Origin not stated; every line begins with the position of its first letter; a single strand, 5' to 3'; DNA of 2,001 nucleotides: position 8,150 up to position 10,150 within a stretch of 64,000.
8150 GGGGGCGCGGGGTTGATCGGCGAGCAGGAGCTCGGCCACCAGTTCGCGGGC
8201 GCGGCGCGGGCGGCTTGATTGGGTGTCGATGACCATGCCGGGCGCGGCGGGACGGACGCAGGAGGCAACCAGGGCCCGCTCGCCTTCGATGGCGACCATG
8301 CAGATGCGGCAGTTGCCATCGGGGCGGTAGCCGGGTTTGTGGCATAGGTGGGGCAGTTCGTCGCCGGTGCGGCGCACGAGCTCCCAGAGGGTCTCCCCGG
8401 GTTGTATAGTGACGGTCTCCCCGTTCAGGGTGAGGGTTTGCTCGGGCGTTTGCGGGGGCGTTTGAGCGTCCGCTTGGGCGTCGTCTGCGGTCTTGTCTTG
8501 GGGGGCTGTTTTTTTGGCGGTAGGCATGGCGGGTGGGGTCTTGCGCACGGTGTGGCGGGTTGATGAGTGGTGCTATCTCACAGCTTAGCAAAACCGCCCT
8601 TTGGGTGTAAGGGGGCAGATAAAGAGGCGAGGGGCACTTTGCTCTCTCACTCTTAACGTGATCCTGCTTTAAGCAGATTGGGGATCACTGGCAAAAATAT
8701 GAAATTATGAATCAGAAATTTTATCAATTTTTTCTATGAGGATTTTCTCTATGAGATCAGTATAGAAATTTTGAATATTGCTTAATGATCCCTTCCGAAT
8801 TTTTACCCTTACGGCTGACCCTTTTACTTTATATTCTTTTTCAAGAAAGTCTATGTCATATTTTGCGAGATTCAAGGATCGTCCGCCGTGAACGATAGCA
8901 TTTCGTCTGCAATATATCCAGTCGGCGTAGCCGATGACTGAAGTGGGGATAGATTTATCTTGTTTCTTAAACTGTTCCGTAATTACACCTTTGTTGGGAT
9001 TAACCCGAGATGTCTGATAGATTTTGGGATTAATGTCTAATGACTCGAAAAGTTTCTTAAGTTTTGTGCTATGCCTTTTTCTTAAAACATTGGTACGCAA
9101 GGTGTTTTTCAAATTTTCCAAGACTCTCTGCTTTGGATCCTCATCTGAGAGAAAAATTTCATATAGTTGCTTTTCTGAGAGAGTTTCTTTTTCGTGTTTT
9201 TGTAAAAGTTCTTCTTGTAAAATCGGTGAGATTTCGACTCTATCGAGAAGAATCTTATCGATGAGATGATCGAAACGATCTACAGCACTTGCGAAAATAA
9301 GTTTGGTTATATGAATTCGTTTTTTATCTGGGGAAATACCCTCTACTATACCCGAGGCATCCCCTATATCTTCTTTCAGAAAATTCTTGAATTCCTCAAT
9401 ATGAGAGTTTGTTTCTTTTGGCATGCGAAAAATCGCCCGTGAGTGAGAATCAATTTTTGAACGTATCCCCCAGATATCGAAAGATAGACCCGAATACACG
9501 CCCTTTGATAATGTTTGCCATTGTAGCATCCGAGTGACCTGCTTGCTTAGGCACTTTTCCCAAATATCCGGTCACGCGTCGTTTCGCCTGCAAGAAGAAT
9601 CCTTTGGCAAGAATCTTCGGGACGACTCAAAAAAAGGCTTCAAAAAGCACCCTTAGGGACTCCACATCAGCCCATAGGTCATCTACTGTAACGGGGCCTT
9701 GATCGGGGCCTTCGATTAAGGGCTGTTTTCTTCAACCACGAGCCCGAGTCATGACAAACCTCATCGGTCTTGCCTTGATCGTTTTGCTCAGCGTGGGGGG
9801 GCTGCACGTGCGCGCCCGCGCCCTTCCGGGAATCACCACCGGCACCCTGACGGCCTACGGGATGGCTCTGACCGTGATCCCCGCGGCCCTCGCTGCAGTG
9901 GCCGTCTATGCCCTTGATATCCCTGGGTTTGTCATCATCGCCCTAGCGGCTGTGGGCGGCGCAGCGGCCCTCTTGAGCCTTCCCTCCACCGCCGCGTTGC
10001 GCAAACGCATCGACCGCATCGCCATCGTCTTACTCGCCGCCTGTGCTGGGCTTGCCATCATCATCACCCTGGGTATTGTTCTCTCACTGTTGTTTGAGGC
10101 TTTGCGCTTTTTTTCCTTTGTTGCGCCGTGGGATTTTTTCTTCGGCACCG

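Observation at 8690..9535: Single-gene AT-rich island encoding an orphan HEPN-motif protein between fdhA and pstC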

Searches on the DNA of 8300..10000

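Call 47: search_rna_families(source=window, start=8300, end=10000, threshold=evalue, max_evalue=1)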
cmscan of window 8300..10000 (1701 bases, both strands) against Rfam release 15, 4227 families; matches with E-value up to 1: 1.
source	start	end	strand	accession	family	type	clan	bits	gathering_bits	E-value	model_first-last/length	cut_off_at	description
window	9709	9768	-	RF01307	sR55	Gene; snRNA; snoRNA; CD-box;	-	18.1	35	0.23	1-65/65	no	Small nucleolar RNA sR55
